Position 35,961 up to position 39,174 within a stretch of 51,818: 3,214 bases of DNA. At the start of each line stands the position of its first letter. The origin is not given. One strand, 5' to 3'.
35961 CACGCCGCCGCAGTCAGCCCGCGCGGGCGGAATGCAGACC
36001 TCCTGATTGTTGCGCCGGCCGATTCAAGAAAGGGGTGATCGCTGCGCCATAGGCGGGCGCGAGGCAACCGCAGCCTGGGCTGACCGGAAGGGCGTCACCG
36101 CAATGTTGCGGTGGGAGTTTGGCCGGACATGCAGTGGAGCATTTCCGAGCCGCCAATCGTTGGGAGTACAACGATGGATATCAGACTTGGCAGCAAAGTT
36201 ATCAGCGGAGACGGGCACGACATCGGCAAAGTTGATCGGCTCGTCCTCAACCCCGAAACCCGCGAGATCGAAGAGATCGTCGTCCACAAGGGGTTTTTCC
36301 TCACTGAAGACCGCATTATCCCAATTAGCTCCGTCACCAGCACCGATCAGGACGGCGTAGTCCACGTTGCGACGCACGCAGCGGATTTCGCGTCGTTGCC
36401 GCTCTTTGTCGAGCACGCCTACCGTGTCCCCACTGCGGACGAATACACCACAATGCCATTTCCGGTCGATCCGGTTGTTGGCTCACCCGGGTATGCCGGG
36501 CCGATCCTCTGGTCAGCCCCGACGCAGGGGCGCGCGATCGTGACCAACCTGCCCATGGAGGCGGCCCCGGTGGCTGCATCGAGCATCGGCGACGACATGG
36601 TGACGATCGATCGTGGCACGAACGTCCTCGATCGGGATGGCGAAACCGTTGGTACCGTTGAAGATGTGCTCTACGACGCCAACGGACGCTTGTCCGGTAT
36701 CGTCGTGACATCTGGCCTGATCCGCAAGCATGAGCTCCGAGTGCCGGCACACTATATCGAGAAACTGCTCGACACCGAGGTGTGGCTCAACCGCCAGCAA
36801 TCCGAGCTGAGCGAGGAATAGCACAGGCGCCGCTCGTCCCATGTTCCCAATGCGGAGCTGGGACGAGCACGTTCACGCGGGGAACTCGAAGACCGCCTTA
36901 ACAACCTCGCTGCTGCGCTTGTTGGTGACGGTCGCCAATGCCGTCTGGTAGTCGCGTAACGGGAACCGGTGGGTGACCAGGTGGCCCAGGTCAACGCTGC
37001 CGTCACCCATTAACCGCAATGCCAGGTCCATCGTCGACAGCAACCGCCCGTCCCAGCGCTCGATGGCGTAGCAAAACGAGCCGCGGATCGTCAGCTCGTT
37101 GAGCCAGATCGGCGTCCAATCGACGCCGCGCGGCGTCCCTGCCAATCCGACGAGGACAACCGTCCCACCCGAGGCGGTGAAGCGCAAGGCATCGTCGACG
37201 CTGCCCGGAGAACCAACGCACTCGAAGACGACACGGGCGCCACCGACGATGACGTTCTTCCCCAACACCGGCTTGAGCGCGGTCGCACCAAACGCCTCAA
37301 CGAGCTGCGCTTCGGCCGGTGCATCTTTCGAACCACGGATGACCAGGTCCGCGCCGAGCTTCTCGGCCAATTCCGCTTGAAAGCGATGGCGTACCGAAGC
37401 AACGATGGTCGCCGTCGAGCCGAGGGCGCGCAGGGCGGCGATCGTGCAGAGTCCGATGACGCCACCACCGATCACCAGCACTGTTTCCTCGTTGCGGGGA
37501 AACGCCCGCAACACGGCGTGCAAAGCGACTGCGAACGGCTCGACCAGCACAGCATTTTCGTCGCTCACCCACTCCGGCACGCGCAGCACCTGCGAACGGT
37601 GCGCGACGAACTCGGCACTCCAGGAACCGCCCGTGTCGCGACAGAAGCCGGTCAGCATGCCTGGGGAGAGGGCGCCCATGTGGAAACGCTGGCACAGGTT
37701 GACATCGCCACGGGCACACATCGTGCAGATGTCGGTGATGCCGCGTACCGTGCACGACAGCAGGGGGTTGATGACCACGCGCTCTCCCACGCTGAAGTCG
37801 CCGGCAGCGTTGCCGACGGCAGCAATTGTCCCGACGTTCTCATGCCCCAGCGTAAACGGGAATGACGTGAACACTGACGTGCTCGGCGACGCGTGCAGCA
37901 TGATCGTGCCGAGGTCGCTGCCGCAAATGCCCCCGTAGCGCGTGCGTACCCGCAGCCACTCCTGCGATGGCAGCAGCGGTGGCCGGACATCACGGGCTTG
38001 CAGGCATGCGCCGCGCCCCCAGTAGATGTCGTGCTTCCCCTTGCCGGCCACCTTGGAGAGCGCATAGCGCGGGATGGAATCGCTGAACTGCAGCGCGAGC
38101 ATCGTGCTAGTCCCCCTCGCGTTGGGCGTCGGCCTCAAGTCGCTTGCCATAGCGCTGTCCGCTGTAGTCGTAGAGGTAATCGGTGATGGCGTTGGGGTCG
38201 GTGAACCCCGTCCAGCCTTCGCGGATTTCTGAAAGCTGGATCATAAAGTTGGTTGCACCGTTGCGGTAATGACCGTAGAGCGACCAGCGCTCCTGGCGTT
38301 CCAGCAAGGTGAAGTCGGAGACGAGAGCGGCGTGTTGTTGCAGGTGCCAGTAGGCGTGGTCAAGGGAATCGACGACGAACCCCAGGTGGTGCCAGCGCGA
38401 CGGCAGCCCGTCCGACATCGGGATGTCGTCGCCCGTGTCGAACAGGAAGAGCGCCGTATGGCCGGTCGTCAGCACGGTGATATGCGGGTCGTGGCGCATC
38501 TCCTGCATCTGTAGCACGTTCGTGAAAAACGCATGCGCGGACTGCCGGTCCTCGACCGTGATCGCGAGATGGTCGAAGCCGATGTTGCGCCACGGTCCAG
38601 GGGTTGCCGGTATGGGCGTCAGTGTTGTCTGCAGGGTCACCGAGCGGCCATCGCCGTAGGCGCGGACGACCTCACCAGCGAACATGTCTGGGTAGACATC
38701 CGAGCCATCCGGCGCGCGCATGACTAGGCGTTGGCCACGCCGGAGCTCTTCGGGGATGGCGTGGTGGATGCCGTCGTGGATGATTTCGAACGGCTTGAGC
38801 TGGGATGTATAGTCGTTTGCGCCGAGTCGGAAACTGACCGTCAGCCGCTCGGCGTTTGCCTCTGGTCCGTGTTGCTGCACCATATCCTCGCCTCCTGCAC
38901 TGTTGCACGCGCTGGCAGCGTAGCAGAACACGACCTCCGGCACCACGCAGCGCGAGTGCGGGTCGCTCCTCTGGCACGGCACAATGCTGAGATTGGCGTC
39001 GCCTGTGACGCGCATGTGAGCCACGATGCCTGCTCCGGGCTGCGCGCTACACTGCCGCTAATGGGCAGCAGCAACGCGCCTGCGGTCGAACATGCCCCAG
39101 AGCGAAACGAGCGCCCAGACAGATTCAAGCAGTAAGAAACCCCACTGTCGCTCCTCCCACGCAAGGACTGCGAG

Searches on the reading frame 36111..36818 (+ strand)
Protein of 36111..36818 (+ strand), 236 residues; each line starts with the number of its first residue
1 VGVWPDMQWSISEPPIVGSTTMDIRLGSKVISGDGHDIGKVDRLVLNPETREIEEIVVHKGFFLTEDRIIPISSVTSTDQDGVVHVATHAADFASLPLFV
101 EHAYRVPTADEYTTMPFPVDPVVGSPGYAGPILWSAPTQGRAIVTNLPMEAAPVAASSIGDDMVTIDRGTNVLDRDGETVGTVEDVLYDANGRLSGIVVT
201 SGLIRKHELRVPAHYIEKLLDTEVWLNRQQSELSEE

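Call 36: search_protein_families(library=pfam, proteins=[window:36111-36818:+])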
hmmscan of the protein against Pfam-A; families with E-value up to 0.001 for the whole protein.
window:36111-36818:+ (236 aa): 2 families
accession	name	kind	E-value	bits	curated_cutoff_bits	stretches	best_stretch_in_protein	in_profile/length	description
PF05239.21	PRC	-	1.8e-15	57.2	21.2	2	27-81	11-67/78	PRC-barrel domain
PF09939.14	DUF2171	-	1.2e-05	26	25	0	24-84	1-55/64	Uncharacterized protein conserved in bacteria (DUF2171)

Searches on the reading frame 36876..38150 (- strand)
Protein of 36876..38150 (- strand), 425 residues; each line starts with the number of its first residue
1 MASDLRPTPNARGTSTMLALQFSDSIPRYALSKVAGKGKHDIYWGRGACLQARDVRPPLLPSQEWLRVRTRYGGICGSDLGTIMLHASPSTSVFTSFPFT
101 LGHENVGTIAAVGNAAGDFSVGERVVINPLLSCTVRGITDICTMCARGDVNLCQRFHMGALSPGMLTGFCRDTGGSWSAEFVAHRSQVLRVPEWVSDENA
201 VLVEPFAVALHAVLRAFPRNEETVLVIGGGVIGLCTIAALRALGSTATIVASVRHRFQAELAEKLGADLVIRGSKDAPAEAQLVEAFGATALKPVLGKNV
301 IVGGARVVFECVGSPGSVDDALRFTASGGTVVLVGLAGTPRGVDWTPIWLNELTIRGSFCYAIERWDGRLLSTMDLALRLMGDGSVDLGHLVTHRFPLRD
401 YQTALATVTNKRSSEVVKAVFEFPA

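Call 36: search_protein_families(library=pfam, proteins=[window:36876-38150:-])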
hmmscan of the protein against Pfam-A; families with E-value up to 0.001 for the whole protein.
window:36876-38150:- (425 aa): 5 families
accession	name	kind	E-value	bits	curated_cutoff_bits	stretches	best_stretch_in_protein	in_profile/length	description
PF00107.32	ADH_zinc_N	-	2.3e-23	83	31.8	1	232-371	2-124/129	Zinc-binding dehydrogenase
PF08240.17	ADH_N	-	3.9e-18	66.1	23.5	1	64-193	3-104/104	Alcohol dehydrogenase GroES-like domain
PF16912.11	Glu_dehyd_C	-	1.4e-11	44.7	34.9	2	200-269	4-82/211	Glucose dehydrogenase C-terminus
PF07992.20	Pyr_redox_2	-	0.00057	19.8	26.1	0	221-256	142-177/291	Pyridine nucleotide-disulphide oxidoreductase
PF13602.12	ADH_zinc_N_2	-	0.00087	20.7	27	0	302-412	21-127/134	Zinc-binding dehydrogenase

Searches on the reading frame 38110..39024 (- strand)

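Call 9: search_protein_families(library=pfam, proteins=[window:38110-39024:-], max_evalue=0.001)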
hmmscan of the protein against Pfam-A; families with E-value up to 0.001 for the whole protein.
window:38110-39024:- (305 aa): 1 family
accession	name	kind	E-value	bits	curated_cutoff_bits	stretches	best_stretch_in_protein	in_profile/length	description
PF00903.31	Glyoxalase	-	1.7e-05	25.6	20.6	1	149-230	1-90/121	Glyoxalase/Bleomycin resistance protein/Dioxygenase superfamily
